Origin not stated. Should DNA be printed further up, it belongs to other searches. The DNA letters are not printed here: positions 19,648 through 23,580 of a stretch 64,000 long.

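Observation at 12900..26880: Four tandem ~3.5 kb intragenic repeats inside gene 1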

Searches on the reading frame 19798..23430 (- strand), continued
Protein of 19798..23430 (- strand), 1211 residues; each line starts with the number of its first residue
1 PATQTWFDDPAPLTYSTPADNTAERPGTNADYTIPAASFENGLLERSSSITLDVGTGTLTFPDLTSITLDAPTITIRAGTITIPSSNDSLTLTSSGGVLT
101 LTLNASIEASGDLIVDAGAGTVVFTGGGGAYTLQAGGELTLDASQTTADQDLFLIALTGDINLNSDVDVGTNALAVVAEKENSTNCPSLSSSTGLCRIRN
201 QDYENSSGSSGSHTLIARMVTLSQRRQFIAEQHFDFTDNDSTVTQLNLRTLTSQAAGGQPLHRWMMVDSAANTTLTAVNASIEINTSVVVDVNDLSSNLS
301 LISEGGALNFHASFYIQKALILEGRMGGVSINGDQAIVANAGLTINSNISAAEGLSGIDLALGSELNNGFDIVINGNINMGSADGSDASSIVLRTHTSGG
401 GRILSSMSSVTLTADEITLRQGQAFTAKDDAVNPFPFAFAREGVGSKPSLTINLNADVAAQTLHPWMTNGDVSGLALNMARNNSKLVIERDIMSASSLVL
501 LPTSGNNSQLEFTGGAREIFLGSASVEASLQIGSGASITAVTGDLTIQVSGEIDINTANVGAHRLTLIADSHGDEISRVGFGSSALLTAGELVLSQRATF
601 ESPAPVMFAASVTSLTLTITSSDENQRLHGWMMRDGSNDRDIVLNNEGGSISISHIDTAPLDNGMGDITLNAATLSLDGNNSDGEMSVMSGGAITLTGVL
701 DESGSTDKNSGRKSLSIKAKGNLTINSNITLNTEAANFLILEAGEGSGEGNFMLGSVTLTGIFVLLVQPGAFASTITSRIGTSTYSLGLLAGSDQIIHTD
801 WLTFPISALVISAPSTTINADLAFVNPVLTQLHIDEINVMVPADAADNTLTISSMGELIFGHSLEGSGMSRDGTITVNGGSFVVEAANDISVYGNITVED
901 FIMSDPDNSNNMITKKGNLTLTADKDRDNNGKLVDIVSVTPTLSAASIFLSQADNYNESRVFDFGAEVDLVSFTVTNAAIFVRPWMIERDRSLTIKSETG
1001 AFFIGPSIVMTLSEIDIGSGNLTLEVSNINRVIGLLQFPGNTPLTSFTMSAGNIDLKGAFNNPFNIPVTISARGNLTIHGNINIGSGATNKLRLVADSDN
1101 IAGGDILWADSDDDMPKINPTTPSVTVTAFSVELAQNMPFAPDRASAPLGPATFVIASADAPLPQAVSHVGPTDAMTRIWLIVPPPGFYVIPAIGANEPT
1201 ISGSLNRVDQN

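Call 68: find_encoding_contigs(protein=P0016, flank=10000, max_places=3)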
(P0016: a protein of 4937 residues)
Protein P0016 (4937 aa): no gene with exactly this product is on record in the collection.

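Call 70: list_cluster_members(proteins=[P0016, P0005, P0006, P0007, P0008, P0009, P0010, P0012, P0014, P0024])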
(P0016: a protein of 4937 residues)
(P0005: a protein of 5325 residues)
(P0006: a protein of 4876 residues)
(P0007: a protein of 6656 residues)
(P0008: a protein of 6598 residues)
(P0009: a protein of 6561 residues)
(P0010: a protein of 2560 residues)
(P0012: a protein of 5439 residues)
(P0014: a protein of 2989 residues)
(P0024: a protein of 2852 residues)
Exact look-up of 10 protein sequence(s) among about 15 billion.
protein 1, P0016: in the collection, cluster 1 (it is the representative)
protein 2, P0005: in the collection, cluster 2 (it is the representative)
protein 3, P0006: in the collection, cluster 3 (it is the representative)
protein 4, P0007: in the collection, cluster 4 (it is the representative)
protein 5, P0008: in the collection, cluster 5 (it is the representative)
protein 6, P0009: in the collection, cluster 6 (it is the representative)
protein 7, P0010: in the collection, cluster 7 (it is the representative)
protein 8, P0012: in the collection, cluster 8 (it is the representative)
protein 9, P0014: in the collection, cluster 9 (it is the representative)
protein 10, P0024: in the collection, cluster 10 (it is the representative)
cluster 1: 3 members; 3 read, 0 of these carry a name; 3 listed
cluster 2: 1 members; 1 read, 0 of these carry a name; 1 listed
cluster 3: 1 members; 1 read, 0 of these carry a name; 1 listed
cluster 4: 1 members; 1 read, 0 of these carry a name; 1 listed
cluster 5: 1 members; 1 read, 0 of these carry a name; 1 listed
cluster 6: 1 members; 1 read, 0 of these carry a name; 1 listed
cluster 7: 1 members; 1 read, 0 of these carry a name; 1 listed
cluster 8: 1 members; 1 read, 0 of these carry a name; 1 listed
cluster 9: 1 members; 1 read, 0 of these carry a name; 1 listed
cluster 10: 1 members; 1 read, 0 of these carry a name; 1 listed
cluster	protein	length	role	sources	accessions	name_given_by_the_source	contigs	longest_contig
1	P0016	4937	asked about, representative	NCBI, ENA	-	-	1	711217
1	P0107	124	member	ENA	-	-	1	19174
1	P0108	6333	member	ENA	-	-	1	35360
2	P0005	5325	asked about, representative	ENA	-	-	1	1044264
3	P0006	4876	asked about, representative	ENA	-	-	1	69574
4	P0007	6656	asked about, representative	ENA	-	-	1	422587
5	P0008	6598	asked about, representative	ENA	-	-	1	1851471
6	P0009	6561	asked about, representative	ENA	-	-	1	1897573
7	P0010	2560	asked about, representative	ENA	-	-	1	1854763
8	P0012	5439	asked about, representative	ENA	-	-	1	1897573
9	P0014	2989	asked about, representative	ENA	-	-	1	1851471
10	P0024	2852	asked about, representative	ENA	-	-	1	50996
